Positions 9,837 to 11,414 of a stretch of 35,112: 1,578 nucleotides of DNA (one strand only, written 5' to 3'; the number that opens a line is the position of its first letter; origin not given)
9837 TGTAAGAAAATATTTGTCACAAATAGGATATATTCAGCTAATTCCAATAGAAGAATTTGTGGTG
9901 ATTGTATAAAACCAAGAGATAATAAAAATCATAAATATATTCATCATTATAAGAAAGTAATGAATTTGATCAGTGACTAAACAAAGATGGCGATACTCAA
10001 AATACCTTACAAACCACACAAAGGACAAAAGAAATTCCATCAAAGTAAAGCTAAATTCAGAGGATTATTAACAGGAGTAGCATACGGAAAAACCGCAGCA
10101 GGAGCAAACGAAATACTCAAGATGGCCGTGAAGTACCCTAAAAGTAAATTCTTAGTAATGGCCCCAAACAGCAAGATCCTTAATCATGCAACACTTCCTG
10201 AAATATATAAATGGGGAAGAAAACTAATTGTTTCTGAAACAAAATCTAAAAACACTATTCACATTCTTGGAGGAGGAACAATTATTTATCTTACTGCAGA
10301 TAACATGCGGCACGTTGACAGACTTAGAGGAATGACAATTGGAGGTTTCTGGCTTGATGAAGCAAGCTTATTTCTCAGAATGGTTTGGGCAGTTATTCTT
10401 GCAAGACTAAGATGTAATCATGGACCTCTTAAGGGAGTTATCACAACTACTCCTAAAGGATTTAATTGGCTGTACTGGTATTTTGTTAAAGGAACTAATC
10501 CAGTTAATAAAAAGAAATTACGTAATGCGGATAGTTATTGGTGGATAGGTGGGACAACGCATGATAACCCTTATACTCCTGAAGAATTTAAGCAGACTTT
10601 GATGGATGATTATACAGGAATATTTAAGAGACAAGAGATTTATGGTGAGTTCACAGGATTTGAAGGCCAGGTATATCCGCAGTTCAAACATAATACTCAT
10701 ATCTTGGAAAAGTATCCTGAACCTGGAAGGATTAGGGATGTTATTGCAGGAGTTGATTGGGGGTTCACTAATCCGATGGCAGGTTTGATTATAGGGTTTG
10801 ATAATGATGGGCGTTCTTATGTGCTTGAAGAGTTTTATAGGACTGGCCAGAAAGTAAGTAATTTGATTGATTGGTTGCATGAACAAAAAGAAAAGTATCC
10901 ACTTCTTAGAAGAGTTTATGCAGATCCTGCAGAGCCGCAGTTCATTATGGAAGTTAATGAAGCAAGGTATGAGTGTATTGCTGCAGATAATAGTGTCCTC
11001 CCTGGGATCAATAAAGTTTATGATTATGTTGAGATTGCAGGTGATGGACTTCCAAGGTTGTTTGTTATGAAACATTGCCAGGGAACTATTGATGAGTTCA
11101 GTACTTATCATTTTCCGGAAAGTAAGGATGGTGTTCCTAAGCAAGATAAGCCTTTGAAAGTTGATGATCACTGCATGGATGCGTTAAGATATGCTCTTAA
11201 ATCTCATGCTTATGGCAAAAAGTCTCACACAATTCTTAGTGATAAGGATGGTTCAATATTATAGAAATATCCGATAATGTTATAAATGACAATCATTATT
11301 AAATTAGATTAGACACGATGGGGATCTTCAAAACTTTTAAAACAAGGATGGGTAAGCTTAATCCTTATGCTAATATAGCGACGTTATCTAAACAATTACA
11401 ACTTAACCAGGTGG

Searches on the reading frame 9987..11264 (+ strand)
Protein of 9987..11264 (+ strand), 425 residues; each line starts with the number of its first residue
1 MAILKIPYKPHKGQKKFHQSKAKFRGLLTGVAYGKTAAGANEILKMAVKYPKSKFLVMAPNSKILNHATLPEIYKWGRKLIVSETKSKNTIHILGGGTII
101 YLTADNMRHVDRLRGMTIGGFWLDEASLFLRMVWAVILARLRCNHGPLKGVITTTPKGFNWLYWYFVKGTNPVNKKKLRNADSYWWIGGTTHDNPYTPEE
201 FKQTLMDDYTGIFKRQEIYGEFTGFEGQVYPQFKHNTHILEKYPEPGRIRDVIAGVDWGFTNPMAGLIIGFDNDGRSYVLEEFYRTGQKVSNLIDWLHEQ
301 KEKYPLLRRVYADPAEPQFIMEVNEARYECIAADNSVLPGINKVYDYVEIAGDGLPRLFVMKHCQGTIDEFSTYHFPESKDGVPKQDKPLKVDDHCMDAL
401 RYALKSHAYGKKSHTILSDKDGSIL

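Call 8: search_dna_similar(query=window:9987-11264:+, collection=phages, mode=protein)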
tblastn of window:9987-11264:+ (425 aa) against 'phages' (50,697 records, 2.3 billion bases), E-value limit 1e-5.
Records with a match: 2211; places in all: 2211; records where one place covers at least 80% of the query: 1266.
Best place of each record, by identity: <60% 2211.
By first word of the organism name: Vibrio 425; Salmonella 276; Streptococcus 235; Escherichia 212; Staphylococcus 155; Klebsiella 94; Enterococcus 82; Microbacterium 70; Streptomyces 57; Mycobacterium 53; and 82 more.
By host as written in the record: - 462; Escherichia coli 89; Staphylococcus aureus 56; Streptococcus thermophilus 53; Microbacterium foliorum NRRL B-24224 46; Salmonella enterica subsp. enterica serovar Enteritidis PT1 39; Vibrio harveyi BAA-1116 36; Gordonia rubripertincta NRRL B-16540 31; and 615 more.
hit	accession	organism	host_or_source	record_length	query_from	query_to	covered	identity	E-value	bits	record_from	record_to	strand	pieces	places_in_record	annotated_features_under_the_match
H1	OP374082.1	Haloarchaeal virus HJTV-4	Natrinema thermotolerans A29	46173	19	423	95%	32.4%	8e-46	175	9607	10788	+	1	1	terminase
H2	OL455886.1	Streptomyces phage Piccadilly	Streptomyces sanglieri UNT16F27A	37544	2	409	96%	28.1%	1e-27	122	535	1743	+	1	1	2: terminase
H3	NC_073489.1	Streptomyces phage Piccadilly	Streptomyces sanglieri UNT16F27A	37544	2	409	96%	28.1%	1e-27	122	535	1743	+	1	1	2: terminase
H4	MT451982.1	Streptomyces phage Cumberbatch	Streptomyces sanglieri UNT16F27A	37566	2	409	96%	28.1%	1e-27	122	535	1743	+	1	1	2: terminase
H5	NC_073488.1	Streptomyces phage Cumberbatch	Streptomyces sanglieri UNT16F27A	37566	2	409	96%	28.1%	1e-27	122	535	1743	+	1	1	2: terminase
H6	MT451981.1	Streptomyces phage Vondra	Streptomyces sanglieri UNT16F27A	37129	2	409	96%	28.1%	1e-27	121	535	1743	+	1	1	2: terminase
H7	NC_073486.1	Streptomyces phage Vondra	Streptomyces sanglieri UNT16F27A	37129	2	409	96%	28.1%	1e-27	121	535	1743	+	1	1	2: terminase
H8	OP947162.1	Rhodobacteraceae phage LS06-2018-MD06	-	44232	4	410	96%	28.0%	1e-39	157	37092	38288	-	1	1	terminase large subunit | hypothetical protein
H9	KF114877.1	Leptospira phage vB_LnoZ_CZ214-LE1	Didelphis marsupialis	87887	30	425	93%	28.6%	1e-26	119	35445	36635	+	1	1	terminase, large subunit, PBSX family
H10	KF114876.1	Leptospira phage vB_LalZ_80412-LE1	frog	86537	30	419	92%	28.8%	1e-29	128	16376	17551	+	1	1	phage terminase large subunit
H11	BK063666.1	Caudoviricetes sp. vir519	Methanofastidiosa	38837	30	404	88%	29.8%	3e-46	176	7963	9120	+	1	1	terminase large subunit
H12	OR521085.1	Corynebacterium phage PSonyx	Corynebacterium glutamicum MB001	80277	6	406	94%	26.8%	5e-27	119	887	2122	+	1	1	2: terminase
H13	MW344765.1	Halorubrum virus Humcor1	Halorubrum coriense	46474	23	409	91%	27.6%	3e-24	111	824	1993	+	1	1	terL: terminase large subunit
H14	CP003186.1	Thermoanaerobacterium phage THSA-485A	Thermoanaerobacterium saccharolyticum ...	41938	17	406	92%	27.4%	2e-25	114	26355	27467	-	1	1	phage terminase, large subunit, PBSX family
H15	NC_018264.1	Thermoanaerobacterium phage THSA-485A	Thermoanaerobacterium saccharolyticum ...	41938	17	406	92%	27.4%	2e-25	114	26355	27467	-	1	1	terminase large subunit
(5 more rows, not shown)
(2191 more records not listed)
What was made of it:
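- The best TerL hits are archaeal viruses (call 8).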

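Call 9: find_related_loci(query=window:9987-11264:+, collection=viral_contigs, flank=4000)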
Query window:9987-11264:+ (425 aa) in viral_contigs; peptide patterns used: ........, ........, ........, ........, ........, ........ (x = any residue, [..] = any of these).
58 stretches matched a pattern; 56 encode a relative of the query (tblastn E <= 1e-3); 56 distinct loci.
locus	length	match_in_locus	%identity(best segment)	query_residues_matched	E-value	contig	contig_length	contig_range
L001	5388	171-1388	42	1-404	4e-103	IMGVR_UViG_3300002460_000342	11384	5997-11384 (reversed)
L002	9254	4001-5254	48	5-422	3e-140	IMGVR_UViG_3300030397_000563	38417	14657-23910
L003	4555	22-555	50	249-425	9e-55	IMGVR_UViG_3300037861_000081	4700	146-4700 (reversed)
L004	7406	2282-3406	32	11-402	1e-47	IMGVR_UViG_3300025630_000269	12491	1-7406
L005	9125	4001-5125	32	11-402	1e-47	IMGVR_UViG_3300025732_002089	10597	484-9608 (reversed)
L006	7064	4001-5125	32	11-402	1e-47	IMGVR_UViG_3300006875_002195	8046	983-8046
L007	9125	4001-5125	31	11-402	1e-46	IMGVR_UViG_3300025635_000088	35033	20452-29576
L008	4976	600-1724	31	11-402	1e-46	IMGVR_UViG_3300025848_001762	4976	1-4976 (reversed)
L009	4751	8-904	32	86-402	1e-35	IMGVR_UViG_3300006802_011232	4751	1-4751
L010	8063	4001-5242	26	6-404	3e-32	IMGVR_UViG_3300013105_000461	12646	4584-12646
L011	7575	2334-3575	26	6-404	3e-32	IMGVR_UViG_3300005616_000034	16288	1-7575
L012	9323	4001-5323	28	5-419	4e-32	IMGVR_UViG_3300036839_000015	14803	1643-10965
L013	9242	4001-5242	25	6-404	1e-31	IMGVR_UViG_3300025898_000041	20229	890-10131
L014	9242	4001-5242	25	6-404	1e-31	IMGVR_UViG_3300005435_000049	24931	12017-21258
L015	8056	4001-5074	30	14-400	4e-31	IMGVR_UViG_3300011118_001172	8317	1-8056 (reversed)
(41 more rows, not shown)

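Call 14: find_encoding_contigs(protein=window:9987-11264:+, flank=3000, max_places=10)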
Protein window:9987-11264:+ (425 aa): 4 contigs read that carry it; 2 places shown.
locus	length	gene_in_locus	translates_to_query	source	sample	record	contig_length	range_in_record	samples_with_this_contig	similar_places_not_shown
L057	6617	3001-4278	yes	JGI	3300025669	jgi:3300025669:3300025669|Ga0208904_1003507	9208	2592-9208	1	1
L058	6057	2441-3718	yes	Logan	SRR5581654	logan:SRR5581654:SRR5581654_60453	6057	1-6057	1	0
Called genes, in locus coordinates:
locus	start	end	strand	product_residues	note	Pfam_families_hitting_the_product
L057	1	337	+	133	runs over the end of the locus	-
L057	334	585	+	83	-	-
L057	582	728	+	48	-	-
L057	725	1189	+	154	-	PF09643:YopX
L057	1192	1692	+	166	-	PF08279:HTH_11 (faint)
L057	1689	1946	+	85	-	-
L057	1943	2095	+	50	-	-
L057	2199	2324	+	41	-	-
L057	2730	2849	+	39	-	-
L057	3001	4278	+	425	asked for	PF03237:Terminase_6N, PF04466:Terminase_3 (weak), PF17288:Terminase_3C (weak)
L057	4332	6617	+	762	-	?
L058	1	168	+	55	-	?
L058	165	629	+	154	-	PF09643:YopX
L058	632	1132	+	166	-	PF08279:HTH_11 (faint)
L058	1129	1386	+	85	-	-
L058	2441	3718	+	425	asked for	PF03237:Terminase_6N, PF04466:Terminase_3 (weak), PF17288:Terminase_3C (weak)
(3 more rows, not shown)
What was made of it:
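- Checked: One gene caller calls nothing in 9185-9986 (call 14).
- JGI's caller predicts 9716-9835 (call 14).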

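Call 19: find_related_loci(query=window:9987-11264:+, collection=metagenome_contigs, flank=4000)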
Query window:9987-11264:+ (425 aa) in metagenome_contigs; peptide patterns used: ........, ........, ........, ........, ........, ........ (x = any residue, [..] = any of these).
91 stretches matched a pattern; 57 encode a relative of the query (tblastn E <= 1e-3); 57 distinct loci.
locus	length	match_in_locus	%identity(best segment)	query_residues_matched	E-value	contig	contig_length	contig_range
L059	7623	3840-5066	54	8-419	4e-151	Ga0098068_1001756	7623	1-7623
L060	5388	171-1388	42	1-404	3e-103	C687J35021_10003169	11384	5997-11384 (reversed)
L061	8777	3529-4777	45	4-419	1e-115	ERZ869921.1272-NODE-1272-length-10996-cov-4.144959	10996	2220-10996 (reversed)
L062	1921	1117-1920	45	1-267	2e-69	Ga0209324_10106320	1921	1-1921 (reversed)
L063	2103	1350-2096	39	6-265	2e-56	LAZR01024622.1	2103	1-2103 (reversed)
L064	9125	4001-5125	32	11-402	8e-48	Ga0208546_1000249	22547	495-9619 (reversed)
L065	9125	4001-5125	31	11-402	9e-47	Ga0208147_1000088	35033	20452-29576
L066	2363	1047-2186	30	4-402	2e-42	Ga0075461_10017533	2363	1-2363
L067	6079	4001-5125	30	4-397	2e-40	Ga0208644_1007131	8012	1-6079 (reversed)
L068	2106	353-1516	31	8-404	6e-40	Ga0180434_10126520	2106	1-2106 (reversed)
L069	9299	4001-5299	26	6-424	3e-33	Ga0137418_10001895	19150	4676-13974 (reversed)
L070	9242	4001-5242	26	6-404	3e-32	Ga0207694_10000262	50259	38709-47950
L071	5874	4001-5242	26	6-404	2e-32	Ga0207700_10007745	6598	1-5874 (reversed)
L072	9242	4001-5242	25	6-404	1e-31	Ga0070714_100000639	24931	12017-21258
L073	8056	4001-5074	30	14-400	3e-31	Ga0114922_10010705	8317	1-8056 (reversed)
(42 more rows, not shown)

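Call 33: find_homologous_proteins(query=window:9987-11264:+, max_evalue=1e-60)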
Query window:9987-11264:+ (425 aa): 77 proteins with E <= 1e-60 among 6355 candidates.
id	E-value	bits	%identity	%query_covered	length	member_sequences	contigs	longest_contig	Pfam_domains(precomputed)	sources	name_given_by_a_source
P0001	0.0e+0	1008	100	100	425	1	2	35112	PF17288.9,PF04466.20,PF03237.22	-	-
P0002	2.9e-197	674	64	100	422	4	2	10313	PF17288.9,PF04466.20,PF03237.22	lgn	-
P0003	5.6e-187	640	61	100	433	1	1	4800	PF17288.9,PF03237.22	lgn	-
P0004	2.7e-168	578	58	99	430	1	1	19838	PF17288.9,PF04466.20,PF03237.22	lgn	-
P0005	3.7e-164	565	57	99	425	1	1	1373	PF17288.9,PF04466.20,PF03237.22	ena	-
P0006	4.3e-164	564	58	98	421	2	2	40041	PF17288.9,PF04466.20,PF03237.22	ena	-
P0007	4.4e-163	561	57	99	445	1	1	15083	PF17288.9,PF03237.22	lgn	-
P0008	9.1e-156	537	54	100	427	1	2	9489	PF17288.9,PF04466.20,PF03237.22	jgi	-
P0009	8.0e-152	524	54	99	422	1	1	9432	PF17288.9,PF03237.22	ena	-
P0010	7.6e-150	518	52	100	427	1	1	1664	PF17288.9,PF03237.22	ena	-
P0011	9.9e-149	514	54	97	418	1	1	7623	PF17289.9,PF17288.9,PF04466.20,PF03237.22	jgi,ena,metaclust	metaclust:\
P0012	2.7e-148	512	51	99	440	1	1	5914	PF17288.9,PF04466.20,PF03237.22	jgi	jgi:PBSX family phage terminase large subunit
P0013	3.0e-144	499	51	98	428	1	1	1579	PF03237.22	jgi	jgi:PBSX family phage terminase large subunit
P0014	3.8e-144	499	50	100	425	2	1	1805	PF17288.9,PF04466.20,PF03237.22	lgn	-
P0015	9.1e-142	491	52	98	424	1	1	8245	PF17288.9,PF04466.20,PF03237.22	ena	-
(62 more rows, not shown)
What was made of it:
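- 9987..11264 (+): Context: large terminase. Calls 8, 14 and 33.
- TerL of relatives is invaded by inteins (call 33). TerL is of the Terminase_6N/Terminase_3 (PBSX-family) type (calls 14, 33).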

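Call 34: find_encoding_contigs(protein=P0002, flank=4000, max_places=3)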
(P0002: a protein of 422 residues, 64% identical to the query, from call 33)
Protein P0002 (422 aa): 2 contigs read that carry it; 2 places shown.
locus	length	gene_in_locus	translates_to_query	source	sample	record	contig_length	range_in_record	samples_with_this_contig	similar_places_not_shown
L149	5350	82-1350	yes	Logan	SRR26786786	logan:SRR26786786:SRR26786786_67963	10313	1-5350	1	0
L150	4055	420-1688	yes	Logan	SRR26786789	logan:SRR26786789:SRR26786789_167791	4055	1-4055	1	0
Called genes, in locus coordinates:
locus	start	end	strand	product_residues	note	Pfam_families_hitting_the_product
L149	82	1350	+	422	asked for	PF03237:Terminase_6N, PF04466:Terminase_3 (weak), PF17288:Terminase_3C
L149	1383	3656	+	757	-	PF04233:Phage_Mu_F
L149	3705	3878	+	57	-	-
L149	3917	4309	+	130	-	-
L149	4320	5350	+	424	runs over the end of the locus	-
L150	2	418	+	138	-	?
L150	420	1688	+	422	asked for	PF03237:Terminase_6N, PF04466:Terminase_3 (weak), PF17288:Terminase_3C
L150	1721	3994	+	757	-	PF04233:Phage_Mu_F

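Call 35: find_encoding_contigs(protein=P0003, flank=4000, max_places=3)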
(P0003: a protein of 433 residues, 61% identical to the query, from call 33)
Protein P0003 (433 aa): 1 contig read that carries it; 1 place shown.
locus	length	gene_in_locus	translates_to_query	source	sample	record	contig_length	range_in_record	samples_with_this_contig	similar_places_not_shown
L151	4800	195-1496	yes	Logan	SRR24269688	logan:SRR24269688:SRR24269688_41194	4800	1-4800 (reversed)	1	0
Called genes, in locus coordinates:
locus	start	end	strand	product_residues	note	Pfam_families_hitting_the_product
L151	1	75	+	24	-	?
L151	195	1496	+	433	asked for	PF03237:Terminase_6N, PF17288:Terminase_3C (faint)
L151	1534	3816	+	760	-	PF04233:Phage_Mu_F (weak)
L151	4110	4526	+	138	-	-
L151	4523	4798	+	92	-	?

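Call 36: find_encoding_contigs(protein=P0004, flank=4000, max_places=3)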
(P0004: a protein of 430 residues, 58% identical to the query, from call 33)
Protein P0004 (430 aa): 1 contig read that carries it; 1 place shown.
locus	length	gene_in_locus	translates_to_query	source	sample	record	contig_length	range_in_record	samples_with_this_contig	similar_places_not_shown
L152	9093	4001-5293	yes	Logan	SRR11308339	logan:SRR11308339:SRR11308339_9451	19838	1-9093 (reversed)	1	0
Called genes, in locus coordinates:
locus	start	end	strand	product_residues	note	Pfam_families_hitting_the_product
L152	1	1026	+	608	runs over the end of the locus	PF08800:BT4734-like_N, PF01807:Zn_ribbon_DnaG (weak), PF13481:AAA_25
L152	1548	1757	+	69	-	-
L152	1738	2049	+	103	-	-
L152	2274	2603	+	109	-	-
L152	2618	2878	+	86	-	-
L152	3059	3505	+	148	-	-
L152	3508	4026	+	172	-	-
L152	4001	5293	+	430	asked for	PF03237:Terminase_6N, PF04466:Terminase_3 (weak), PF17288:Terminase_3C (weak)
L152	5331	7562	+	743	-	PF04860:Phage_portal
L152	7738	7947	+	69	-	-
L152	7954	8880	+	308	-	-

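Call 37: find_encoding_contigs(protein=P0006, flank=4000, max_places=3)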
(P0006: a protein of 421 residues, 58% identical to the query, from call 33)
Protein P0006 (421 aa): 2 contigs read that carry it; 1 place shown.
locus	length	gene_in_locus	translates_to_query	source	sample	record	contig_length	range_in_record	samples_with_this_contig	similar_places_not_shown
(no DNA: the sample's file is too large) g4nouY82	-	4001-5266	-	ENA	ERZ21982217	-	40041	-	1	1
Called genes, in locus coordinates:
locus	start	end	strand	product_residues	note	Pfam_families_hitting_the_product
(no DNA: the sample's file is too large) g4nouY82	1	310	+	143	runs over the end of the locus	-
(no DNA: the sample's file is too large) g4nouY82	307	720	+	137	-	-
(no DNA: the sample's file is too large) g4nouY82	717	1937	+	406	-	PF02195:ParB_N, PF01555:N6_N4_Mtase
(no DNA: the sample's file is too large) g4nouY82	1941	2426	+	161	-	-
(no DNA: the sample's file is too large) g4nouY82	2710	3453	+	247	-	-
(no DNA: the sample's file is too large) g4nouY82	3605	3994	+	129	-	-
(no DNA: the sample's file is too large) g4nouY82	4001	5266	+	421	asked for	PF04466:Terminase_3, PF03237:Terminase_6N, PF17288:Terminase_3C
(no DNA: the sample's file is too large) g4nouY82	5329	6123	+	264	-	PF00149:Metallophos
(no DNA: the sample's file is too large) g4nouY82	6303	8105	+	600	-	PF04860:Phage_portal (weak)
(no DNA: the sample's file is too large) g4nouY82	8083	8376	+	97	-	-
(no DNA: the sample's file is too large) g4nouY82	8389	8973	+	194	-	-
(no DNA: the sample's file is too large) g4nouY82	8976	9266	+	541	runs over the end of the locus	-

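Call 55: find_related_loci(query=window:9987-11264:+, collection=genome_contigs, flank=3000)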
Query window:9987-11264:+ (425 aa) in genome_contigs; peptide patterns used: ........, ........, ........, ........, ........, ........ (x = any residue, [..] = any of these).
45 stretches matched a pattern; 25 encode a relative of the query (tblastn E <= 1e-3); 25 distinct loci.
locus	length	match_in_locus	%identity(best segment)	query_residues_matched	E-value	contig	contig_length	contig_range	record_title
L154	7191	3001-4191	46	8-406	1e-121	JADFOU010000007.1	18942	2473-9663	MAG: candidate division TA06 bacterium isolate B6T1B8 B6T1B8_NODE4940, whole genome shotgun sequence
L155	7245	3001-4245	27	9-407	9e-34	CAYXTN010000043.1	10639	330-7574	MAG TPA_asm: uncultured Clostridia bacterium isolate SRP199465_co1_131 genome assembly, contig: NODE_17991_length_10639_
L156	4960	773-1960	28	11-425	3e-32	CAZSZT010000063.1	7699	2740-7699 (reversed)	MAG TPA_asm: uncultured Bacteriovoracaceae bacterium isolate binchicken_co277_85 genome assembly, contig: NODE_9448_leng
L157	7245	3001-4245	28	9-407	5e-32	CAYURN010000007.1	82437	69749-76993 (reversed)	MAG TPA_asm: uncultured Clostridia bacterium isolate SRP141132_co4_218 genome assembly, contig: NODE_116_length_82437_co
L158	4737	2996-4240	28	9-407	2e-31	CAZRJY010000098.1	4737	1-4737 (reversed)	MAG TPA_asm: uncultured Clostridia bacterium isolate SRP199465_co2_620 genome assembly, contig: NODE_53489_length_4737_c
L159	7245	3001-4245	27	9-407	2e-31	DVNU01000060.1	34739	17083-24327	MAG TPA_asm: Candidatus Coproplasma excrementipullorum isolate 10570 CHK98__C296167_L34739_ERR2241824, whole genome shot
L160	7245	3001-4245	26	9-407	6e-31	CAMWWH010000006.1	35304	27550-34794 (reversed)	MAG TPA_asm: uncultured Clostridia bacterium isolate SRR14411330_bin.5_metawrap_v1.3_MAG genome assembly, contig: NODE.9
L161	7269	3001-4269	27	9-415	4e-30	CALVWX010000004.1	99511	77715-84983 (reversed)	MAG: uncultured Clostridia bacterium isolate BRZ_F__bin37 genome assembly, contig: BRZ_F__NODE_336_length_99511_cov_6.72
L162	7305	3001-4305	26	9-424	3e-29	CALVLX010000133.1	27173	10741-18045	MAG: uncultured Clostridia bacterium isolate E04__bin285 genome assembly, contig: E04__k127_5089822, whole genome shotgu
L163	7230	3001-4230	26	9-402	5e-28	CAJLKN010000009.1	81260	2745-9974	MAG TPA_asm: uncultured Clostridiales bacterium isolate ERR321597-bin.26 genome assembly, contig: NODE_175_length_81260_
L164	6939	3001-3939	28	77-402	2e-27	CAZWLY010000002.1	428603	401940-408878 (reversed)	MAG TPA_asm: uncultured Thermodesulfobacteriota bacterium isolate SRP338002_co1_113 genome assembly, contig: NODE_11_len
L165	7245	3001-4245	26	9-407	8e-33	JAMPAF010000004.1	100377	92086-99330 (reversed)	MAG: Clostridiales bacterium isolate NALB_7813_23 Scaffold_#4__SCF_004___100377_bp, whole genome shotgun sequence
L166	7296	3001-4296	26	9-420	7e-27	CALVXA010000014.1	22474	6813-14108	MAG: uncultured Clostridia bacterium isolate BRZ_CM__bin58 genome assembly, contig: BRZ_CM__NODE_2108_length_22474_cov_4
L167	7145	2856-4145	26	9-418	1e-26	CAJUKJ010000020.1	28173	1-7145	MAG TPA_asm: uncultured Christensenellaceae bacterium isolate MGBC157705 genome assembly, contig: MGBC157705.20, whole g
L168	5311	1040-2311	25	9-416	2e-26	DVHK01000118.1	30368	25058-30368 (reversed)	MAG TPA_asm: Candidatus Coproplasma avicola isolate ChiW16-3235 ChiW16__C126359_L30368_SRR5519003, whole genome shotgun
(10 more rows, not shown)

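Call 63: find_encoding_contigs(protein=P0007, flank=4000, max_places=2)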
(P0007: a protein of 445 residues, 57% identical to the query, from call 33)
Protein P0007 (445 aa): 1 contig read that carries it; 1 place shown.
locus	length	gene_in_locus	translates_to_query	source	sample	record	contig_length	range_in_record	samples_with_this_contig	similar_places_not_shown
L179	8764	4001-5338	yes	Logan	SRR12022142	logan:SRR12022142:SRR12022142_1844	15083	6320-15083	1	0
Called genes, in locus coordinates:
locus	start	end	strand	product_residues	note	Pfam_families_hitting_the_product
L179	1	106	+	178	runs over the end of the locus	-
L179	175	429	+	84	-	-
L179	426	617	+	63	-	-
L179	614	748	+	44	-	-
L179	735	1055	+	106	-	-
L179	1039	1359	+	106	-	-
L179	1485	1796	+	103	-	-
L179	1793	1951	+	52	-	-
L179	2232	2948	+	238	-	-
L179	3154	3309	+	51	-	-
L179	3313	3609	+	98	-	-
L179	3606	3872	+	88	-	-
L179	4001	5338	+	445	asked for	PF03237:Terminase_6N, PF17288:Terminase_3C (weak)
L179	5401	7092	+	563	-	PF04860:Phage_portal (weak)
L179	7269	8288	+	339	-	PF15890:Peptidase_Mx1 (faint)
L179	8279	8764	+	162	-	?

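Call 64: find_encoding_contigs(protein=P0008, flank=4000, max_places=2)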
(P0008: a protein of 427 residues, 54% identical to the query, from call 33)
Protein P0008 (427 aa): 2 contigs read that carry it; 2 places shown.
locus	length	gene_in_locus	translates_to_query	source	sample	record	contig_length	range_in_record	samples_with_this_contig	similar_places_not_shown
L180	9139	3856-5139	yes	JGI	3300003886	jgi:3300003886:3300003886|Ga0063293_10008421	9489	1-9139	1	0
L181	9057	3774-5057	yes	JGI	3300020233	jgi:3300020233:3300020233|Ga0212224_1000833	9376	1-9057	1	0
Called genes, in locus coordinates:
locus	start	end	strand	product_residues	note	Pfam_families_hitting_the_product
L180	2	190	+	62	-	?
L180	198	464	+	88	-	-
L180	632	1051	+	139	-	-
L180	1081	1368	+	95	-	-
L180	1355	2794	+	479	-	PF02195:ParB_N, PF01555:N6_N4_Mtase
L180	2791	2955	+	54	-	-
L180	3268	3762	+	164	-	-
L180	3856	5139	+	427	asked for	PF04466:Terminase_3 (weak), PF03237:Terminase_6N, PF17288:Terminase_3C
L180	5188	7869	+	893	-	PF04860:Phage_portal (weak)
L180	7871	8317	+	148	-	-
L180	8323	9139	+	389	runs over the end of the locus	?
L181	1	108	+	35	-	?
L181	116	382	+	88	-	-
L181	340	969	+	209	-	-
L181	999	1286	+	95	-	-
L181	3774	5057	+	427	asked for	PF04466:Terminase_3 (weak), PF03237:Terminase_6N, PF17288:Terminase_3C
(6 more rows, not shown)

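Call 65: find_encoding_contigs(protein=P0009, flank=4000, max_places=2)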
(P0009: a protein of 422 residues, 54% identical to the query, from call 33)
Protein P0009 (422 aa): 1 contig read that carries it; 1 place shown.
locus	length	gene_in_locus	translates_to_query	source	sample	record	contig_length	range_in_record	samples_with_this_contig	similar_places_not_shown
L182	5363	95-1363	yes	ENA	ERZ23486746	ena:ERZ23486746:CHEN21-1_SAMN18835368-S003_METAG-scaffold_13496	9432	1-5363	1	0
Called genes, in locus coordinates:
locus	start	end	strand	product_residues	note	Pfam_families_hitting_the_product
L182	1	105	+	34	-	?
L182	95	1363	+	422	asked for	PF03237:Terminase_6N, PF17288:Terminase_3C (weak)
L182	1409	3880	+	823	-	-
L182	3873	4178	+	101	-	-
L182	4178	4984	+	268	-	-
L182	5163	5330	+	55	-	-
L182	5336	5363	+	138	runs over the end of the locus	-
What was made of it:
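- Tried and rejected: TerL relatives up to 64% identity were fetched (calls 33-37, 63-65).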
